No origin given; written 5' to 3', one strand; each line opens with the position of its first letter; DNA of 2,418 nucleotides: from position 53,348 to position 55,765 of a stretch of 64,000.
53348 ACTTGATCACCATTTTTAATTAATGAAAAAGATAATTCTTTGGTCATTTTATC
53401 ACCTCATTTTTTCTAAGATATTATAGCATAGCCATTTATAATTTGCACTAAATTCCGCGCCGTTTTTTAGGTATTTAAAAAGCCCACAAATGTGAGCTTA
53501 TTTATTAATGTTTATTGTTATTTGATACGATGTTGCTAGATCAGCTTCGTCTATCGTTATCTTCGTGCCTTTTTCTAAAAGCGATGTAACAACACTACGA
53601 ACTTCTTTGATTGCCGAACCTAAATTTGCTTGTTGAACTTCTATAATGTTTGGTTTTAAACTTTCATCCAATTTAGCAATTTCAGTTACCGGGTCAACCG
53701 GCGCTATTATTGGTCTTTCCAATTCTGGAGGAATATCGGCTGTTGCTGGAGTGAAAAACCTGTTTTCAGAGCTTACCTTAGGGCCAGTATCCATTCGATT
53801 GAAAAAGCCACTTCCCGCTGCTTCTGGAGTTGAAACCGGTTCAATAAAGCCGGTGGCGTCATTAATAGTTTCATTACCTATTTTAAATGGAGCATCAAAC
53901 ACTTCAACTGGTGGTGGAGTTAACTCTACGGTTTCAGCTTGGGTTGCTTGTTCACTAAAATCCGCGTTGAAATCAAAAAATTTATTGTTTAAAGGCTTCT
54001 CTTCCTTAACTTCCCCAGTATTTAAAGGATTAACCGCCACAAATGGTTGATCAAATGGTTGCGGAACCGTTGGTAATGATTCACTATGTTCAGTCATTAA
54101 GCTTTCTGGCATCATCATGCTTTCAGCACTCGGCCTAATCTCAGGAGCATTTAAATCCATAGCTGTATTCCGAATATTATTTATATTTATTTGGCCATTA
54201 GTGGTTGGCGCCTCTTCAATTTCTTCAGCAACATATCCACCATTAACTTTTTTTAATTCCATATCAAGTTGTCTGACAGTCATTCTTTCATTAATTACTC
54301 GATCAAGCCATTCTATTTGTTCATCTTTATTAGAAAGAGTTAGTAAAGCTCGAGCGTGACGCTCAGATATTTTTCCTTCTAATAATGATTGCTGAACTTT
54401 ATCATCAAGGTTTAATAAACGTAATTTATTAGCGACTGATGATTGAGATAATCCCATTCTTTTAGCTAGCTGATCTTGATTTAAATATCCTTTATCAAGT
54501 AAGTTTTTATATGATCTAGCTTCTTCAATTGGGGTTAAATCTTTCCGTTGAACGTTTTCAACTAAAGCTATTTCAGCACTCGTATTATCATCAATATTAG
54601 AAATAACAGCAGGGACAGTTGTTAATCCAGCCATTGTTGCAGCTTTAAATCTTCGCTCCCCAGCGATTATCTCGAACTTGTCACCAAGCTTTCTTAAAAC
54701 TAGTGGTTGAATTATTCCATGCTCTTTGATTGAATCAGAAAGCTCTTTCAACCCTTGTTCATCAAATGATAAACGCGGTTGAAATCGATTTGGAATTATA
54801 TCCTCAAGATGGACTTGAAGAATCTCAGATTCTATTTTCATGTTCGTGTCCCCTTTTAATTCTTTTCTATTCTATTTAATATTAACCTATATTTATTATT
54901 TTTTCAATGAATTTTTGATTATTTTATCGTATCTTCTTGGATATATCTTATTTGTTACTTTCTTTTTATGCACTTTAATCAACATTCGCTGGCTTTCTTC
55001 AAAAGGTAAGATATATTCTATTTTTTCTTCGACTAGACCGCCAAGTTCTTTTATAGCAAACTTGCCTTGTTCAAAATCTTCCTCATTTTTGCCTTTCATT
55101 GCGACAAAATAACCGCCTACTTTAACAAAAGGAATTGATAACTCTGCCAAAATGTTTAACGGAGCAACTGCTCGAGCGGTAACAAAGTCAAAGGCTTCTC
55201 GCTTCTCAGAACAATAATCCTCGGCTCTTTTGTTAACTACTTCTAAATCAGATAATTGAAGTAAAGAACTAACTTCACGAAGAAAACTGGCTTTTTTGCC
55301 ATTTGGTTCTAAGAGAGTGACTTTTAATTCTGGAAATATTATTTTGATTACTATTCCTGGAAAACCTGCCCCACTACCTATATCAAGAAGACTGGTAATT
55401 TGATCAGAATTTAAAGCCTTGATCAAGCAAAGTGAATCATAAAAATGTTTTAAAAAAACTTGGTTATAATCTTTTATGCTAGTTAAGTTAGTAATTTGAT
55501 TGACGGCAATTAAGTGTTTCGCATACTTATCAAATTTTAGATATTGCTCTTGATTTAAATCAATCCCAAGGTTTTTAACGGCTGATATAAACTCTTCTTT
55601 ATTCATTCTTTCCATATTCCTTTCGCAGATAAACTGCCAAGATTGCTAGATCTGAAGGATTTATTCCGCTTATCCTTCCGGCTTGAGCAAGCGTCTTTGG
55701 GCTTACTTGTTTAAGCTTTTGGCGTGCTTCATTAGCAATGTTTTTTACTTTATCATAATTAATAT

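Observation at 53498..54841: Noc-like ParB paralog with a ~190-aa disordered P/E/F-rich insert and no N-terminal amphipathic helix, while parA-parB are displaced 17 kb away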

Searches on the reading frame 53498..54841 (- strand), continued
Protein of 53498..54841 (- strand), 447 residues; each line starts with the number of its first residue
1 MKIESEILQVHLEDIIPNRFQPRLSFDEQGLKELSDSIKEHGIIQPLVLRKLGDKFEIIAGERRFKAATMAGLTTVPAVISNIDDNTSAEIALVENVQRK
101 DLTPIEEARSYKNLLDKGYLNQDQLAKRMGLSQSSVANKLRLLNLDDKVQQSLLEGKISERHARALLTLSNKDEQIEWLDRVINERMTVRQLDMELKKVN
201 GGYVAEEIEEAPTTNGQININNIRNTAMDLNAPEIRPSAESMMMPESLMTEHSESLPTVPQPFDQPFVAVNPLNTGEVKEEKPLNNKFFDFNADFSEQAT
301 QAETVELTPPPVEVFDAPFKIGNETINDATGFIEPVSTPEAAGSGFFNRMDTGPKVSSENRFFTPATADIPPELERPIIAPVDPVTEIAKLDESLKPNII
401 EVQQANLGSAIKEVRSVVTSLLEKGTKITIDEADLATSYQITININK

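Call 88: predict_structure(alignment_id=A4)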
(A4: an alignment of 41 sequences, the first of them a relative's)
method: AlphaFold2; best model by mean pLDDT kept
length: 446 residues; sequences in the alignment: 41
mean_pLDDT: 66.2   pTM: 0.35
mean pLDDT of the five models: 66.2, 62.9, 62.1, 58.7, 57.2
residues with pLDDT >= 90: 57; 70-90: 167; 50-70: 92; < 50: 130
segments of 3 or more residues with pLDDT < 50: 1-4, 204-212, 250-278, 281-283, 290-292, 303-350, 361-374, 390-400
pLDDT, mean of each block of 10 residues (from residue 1): 58 78 69 87 82 81 87 83 61 70 86 81 84 89 92 91 91 93 92 89 48 59 74 58 55 40 32 45 49 50 44 32 33 31 38 54 38 54 59 39 79 87 84 84 66
secondary structure, 60 per line:
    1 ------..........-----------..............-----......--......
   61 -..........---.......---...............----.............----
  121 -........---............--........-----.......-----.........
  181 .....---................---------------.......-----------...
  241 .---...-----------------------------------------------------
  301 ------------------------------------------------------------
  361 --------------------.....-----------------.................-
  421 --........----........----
elements in order: E7-11 H28-41 E47-52 E55-60 H62-71 E75-81 H85-99 H104-116 H122-129 H133-144 H147-154 H160-166 H172-185 H189-204 H220-226 H238-241 H381-385 H403-419 E423-430 E435-442

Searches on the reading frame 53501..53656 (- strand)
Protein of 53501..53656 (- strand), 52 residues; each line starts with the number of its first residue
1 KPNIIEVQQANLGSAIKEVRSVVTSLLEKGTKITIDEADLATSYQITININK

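Call 34: search_protein_families(library=ncbifam, proteins=[window:53501-53656:-], max_evalue=10)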
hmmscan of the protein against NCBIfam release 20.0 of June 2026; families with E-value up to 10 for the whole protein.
seq(52 aa): 1 family
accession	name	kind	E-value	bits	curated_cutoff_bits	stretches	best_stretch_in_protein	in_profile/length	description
TIGR04285.1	nucleoid_noc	exception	0.031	13.6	315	1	11-52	214-255/255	nucleoid occlusion protein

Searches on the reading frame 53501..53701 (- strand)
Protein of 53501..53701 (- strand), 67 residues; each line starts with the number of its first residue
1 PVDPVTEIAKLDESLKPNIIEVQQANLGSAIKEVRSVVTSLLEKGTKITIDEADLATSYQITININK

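Call 29: search_protein_families(library=pfam, proteins=[window:53501-53701:-], max_evalue=10)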
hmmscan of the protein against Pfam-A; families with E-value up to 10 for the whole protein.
window:53501-53701:- (67 aa): 0 families

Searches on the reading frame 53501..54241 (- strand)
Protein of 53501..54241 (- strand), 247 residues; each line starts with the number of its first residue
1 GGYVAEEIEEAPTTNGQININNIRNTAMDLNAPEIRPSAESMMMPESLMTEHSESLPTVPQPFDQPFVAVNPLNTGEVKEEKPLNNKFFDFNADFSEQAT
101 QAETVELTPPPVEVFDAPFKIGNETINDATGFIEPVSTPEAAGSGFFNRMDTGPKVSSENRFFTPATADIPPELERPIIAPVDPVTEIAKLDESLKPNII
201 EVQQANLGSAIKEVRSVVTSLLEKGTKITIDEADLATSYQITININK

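Call 29: search_protein_families(library=pfam, proteins=[window:53501-54241:-], max_evalue=10)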
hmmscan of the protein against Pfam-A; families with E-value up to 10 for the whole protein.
window:53501-54241:- (247 aa): 0 families

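Call 68: search_protein_representatives(alignment_id=A3)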
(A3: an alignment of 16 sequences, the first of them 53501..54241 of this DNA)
Query: 16 sequences, 255 profile positions. Proteins with E-value up to 0.001 (for the whole library): 387; up to 1e-10: 93; up to 1e-30: 14. The best 150 are listed.
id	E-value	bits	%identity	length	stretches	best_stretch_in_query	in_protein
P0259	4.7e-63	229.9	-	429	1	4-254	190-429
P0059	1.3e-53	199.0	-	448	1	3-255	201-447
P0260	1.1e-49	186.1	-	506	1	3-255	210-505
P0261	2.5e-47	178.3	-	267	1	5-255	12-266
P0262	7.0e-44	167.1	-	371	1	4-254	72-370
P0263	1.3e-42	162.9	-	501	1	5-254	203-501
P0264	1.8e-42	162.4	-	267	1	40-255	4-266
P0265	2.2e-39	152.3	-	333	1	5-254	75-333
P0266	3.2e-39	151.8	-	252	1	55-255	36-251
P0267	5.4e-35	137.9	-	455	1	4-254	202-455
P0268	1.8e-34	136.3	-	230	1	49-254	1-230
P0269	3.8e-34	135.1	-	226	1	49-254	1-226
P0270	6.2e-34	134.4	-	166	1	105-255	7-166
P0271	2.5e-32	129.2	-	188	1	89-254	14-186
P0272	1.6e-30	123.3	-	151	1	121-254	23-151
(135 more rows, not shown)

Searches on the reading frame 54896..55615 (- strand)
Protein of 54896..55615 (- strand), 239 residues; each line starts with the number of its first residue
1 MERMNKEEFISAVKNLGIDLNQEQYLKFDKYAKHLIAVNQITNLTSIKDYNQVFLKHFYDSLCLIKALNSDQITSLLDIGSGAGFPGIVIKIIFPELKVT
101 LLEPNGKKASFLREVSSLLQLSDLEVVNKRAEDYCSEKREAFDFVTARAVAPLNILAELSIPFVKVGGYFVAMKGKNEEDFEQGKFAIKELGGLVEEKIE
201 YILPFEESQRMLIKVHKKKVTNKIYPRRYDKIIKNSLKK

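Call 4: search_protein_families(library=pfam, proteins=[window:54896-55615:-], max_evalue=0.01)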
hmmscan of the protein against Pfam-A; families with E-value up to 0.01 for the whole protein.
window:54896-55615:- (239 aa): 3 families
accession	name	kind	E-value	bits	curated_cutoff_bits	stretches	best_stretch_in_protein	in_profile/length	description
PF02527.21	GidB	-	5e-50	169.8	27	1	26-180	3-154/184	rRNA small subunit methyltransferase G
PF05175.20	MTS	-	1.3e-05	25.3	23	1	61-145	20-102/170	Methyltransferase small domain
PF13847.12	Methyltransf_31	-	0.00078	19.6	27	1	74-151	5-84/145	Methyltransferase domain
